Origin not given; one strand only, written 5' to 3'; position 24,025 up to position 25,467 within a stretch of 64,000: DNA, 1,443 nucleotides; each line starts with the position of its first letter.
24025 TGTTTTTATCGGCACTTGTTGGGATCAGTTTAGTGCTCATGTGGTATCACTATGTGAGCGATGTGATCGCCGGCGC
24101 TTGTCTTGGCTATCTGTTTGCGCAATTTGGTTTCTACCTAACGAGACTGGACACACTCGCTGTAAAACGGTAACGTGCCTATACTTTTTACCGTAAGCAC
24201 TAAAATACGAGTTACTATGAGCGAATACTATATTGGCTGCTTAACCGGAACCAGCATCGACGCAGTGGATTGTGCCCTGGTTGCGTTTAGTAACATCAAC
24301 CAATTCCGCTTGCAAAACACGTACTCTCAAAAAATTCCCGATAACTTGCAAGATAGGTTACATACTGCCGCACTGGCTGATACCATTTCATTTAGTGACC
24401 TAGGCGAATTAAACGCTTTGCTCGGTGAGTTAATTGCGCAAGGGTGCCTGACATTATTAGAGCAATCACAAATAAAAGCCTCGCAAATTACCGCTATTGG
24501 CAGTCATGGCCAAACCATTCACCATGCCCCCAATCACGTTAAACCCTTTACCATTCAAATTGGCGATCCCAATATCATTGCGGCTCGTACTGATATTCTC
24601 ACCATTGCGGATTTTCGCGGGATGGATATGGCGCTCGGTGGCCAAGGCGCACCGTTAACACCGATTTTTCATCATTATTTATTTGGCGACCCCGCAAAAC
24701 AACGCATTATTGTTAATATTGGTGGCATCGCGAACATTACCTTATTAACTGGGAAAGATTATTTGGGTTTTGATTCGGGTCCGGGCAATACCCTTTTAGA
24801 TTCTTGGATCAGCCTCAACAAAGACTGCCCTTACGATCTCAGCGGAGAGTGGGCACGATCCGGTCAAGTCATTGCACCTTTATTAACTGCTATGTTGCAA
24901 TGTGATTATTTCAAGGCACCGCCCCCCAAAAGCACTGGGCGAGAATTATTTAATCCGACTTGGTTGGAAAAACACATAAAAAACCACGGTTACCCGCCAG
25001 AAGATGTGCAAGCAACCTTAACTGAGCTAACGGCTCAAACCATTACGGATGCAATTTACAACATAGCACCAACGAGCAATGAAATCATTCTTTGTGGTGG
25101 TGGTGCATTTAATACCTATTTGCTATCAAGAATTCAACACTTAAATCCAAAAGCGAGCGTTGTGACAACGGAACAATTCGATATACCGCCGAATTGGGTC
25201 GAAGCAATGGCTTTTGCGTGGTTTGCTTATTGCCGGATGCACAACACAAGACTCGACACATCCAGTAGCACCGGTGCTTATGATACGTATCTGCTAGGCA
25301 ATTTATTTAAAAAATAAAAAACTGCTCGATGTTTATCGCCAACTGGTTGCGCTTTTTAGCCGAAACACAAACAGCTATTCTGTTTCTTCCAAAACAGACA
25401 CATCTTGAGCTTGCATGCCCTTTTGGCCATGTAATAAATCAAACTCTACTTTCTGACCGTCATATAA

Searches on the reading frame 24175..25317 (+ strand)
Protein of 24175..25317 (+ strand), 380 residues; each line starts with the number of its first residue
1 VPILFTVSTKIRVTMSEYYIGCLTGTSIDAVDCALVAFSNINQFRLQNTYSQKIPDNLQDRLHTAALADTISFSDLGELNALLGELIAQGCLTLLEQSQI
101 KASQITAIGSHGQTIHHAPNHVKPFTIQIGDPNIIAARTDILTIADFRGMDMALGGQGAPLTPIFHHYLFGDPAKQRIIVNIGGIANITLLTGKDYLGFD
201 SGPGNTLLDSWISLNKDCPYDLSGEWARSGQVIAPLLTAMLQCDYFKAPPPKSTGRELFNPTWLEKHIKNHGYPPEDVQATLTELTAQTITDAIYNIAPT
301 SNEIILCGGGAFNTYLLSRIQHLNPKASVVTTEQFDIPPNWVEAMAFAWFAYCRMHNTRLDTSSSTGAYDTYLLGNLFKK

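Call 83: search_protein_families(library=pfam, proteins=[window:24175-25317:+], max_evalue=1e-8)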
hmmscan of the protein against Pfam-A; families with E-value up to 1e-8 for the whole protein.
window:24175-25317:+ (380 aa): 1 family
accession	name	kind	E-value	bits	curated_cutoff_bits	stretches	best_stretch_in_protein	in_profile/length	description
PF03702.20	AnmK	-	7.1e-125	417.3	24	1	17-379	1-366/367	Anhydro-N-acetylmuramic acid kinase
